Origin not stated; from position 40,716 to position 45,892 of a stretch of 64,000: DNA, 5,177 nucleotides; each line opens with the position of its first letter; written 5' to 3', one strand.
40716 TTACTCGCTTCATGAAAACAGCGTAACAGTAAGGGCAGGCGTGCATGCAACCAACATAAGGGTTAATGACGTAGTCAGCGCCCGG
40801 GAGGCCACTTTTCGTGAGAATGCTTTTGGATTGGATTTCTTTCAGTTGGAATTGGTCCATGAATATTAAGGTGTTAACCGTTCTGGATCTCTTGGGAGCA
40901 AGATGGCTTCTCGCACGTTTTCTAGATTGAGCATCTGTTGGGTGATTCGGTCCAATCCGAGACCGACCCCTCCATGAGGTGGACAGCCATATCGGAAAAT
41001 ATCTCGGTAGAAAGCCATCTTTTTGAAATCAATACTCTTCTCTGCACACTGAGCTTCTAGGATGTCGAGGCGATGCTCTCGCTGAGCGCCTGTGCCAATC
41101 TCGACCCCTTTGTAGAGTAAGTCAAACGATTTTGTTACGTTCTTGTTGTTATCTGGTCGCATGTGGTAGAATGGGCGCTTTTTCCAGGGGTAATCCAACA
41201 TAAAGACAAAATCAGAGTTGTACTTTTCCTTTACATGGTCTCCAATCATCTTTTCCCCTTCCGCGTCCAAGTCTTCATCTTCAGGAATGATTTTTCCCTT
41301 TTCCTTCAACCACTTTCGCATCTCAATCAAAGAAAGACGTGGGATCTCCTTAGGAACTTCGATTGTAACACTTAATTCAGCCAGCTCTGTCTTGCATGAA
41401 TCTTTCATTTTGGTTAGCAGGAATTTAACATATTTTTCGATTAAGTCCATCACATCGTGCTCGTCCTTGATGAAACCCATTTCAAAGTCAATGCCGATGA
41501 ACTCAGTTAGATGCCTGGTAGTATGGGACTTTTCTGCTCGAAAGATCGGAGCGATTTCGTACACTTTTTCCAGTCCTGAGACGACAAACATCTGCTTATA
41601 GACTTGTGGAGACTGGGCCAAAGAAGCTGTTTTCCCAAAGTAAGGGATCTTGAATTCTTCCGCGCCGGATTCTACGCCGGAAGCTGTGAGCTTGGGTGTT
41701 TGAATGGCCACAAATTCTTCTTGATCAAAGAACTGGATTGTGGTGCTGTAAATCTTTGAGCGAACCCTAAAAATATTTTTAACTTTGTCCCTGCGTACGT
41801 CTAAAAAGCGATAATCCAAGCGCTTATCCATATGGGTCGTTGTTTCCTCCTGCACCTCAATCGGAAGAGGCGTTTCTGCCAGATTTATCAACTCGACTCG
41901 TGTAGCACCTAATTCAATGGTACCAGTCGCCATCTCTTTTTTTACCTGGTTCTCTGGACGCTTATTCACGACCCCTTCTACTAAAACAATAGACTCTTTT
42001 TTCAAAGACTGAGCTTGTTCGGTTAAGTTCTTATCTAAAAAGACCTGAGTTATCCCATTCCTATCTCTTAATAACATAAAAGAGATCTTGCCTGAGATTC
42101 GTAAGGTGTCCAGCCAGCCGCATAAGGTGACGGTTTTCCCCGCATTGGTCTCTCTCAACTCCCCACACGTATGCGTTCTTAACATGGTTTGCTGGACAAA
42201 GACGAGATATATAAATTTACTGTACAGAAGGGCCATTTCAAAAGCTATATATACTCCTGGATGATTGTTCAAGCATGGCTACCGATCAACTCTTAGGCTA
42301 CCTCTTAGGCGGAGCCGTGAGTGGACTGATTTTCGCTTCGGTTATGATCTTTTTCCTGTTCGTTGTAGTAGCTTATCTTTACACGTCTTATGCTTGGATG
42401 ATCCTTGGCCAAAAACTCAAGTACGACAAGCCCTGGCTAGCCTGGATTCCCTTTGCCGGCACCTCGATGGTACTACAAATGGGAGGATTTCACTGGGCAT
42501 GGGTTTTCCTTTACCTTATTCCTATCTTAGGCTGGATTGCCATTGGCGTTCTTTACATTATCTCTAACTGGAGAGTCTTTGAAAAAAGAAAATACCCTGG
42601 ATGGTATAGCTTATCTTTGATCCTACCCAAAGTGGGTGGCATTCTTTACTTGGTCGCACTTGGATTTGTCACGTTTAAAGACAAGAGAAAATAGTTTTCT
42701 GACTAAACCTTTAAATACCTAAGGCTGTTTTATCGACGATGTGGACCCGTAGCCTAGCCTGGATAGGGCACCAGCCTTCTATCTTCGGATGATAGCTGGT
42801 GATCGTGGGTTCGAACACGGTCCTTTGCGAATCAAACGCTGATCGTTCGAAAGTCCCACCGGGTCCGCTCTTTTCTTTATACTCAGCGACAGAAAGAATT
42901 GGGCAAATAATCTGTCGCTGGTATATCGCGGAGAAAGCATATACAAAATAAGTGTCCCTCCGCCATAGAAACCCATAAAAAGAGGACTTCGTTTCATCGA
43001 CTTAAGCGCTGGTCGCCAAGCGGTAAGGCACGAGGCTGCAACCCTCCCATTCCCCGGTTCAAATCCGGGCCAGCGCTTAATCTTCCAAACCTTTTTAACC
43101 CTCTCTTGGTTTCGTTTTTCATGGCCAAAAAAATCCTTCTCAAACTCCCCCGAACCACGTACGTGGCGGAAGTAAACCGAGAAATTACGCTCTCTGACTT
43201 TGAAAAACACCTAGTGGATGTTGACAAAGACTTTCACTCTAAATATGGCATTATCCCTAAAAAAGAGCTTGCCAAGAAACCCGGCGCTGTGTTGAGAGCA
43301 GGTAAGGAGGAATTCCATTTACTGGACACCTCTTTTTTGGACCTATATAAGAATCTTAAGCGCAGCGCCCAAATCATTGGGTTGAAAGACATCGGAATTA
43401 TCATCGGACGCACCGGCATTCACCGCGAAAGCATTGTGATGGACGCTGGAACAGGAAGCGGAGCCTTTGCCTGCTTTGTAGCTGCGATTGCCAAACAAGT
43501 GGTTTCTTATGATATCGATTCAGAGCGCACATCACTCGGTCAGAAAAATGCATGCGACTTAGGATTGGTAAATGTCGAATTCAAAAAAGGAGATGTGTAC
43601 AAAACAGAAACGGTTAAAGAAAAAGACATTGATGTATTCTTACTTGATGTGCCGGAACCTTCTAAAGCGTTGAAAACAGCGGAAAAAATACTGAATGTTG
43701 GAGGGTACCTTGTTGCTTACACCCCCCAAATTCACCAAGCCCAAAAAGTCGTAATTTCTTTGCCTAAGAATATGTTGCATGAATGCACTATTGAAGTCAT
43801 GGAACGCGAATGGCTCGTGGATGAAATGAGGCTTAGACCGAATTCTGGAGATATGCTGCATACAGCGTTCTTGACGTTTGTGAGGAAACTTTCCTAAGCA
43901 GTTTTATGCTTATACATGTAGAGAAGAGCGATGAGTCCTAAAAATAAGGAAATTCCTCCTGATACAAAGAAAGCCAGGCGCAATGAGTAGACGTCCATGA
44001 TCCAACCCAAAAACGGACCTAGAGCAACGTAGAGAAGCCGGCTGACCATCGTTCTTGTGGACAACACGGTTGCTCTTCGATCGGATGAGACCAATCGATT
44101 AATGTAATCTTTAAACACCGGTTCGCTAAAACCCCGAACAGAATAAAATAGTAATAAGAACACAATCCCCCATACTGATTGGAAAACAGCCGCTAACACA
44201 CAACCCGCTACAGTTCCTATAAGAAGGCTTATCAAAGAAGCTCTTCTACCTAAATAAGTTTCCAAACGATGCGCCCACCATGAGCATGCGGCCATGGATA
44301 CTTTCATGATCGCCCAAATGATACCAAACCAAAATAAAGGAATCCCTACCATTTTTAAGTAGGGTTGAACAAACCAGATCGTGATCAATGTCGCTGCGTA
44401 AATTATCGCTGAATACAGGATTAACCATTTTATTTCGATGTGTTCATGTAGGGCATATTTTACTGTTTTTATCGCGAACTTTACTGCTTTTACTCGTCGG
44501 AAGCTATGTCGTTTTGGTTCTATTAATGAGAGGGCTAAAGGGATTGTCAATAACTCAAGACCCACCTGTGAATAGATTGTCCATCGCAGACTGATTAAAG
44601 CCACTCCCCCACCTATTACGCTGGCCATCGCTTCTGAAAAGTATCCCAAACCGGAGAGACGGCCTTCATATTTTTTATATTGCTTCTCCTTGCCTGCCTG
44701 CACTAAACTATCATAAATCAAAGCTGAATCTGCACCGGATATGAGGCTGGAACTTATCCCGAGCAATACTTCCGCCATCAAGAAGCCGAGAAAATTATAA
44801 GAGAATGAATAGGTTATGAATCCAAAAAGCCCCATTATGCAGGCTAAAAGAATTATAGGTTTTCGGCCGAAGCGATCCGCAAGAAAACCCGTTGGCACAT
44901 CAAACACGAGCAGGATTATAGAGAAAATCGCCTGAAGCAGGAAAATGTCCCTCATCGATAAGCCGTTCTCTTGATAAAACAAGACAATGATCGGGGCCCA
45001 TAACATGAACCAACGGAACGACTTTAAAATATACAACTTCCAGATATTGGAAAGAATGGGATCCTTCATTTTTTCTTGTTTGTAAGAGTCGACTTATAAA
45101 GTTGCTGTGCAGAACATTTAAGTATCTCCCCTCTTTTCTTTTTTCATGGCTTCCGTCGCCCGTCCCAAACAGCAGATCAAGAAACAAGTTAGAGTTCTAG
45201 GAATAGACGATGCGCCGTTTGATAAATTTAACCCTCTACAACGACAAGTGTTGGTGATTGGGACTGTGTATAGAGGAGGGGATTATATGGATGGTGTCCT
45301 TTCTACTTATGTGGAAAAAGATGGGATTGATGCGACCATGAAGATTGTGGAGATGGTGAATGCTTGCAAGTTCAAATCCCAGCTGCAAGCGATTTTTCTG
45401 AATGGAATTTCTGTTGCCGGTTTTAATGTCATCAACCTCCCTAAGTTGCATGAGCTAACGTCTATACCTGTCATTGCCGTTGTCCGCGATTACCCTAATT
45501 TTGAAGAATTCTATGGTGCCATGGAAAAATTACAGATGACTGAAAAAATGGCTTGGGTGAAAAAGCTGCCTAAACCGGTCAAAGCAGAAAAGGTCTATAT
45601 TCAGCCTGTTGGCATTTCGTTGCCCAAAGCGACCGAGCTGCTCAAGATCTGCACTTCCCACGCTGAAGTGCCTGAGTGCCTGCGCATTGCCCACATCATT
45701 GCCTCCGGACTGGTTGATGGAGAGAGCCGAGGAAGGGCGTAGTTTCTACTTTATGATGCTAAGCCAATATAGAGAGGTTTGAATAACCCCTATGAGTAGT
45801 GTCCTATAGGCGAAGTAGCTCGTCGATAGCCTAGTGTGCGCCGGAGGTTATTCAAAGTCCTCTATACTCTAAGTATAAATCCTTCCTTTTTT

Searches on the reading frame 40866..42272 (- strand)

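Call 10: search_protein_families(library=pfam, proteins=[window:40866-42272:-], max_evalue=0.001)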
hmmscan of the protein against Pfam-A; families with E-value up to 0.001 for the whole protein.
window:40866-42272:- (468 aa): 2 families
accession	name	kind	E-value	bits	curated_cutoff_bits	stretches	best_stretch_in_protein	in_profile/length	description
PF00152.25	tRNA-synt_2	-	6e-87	292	25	1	148-462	2-307/308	tRNA synthetases class II (D, K and N)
PF01336.31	tRNA_anti-codon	-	2.6e-14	53.3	27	1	48-125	1-71/75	OB-fold nucleic acid binding domain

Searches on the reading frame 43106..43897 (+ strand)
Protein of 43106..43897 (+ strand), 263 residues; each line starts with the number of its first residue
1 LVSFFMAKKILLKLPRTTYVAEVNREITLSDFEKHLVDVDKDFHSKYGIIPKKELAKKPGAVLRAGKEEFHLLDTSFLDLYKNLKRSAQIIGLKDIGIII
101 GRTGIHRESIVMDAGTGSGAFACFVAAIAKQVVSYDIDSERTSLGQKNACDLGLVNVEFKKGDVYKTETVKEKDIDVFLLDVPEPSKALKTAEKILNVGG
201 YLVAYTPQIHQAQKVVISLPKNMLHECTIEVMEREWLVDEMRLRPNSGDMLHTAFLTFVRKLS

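Call 10: search_protein_families(library=pfam, proteins=[window:43106-43897:+], max_evalue=0.001)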
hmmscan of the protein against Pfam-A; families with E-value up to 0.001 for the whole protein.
window:43106-43897:+ (263 aa): 8 families
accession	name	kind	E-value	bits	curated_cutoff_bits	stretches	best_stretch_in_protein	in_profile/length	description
PF08704.16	GCD14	-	4.3e-16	59.8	26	1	83-244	16-185/247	tRNA methyltransferase complex GCD14 subunit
PF13847.12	Methyltransf_31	-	2.7e-14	53.5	27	1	106-228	2-127/145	Methyltransferase domain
PF08241.18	Methyltransf_11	-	6.1e-08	33.6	21.2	1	113-203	2-94/95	Methyltransferase domain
PF13649.12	Methyltransf_25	-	4.6e-07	30.9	27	1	111-200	1-97/97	Methyltransferase domain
PF01189.24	Methyltr_RsmB-F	-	1.2e-05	25.6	27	1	108-184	9-89/199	16S rRNA methyltransferase RsmB/F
PF00398.26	RrnaAD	-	6.4e-05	22.6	24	1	99-223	22-111/263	Ribosomal RNA adenine dimethylase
PF01209.24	Ubie_methyltran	-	0.00032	20.5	20.1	1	103-204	43-151/233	ubiE/COQ5 methyltransferase family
PF13489.12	Methyltransf_23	-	0.00087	19.5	27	0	107-208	22-120/164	Methyltransferase domain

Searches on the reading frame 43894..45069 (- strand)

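Call 10: search_protein_families(library=pfam, proteins=[window:43894-45069:-], max_evalue=0.001)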
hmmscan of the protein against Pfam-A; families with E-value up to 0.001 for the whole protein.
window:43894-45069:- (391 aa): 3 families
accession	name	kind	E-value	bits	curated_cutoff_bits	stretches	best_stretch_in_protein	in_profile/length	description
PF07690.21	MFS_1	-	8.1e-27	94.5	33.4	2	13-345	5-341/347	Major Facilitator Superfamily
PF12832.13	MFS_1_like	-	9.1e-05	22.1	25.2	1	25-368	19-372/373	MFS_1 like family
PF06609.19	TRI12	-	0.00095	18.2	23.2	1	60-122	98-158/599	Fungal trichothecene efflux pump (TRI12)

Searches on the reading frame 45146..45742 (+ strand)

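Call 10: search_protein_families(library=pfam, proteins=[window:45146-45742:+], max_evalue=0.001)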
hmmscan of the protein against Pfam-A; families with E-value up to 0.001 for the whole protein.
window:45146-45742:+ (198 aa): 1 family
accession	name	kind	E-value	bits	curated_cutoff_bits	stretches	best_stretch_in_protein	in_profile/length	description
PF01949.23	Endo_dU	-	5.3e-51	173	32.7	1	14-189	2-181/182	Endonuclease dU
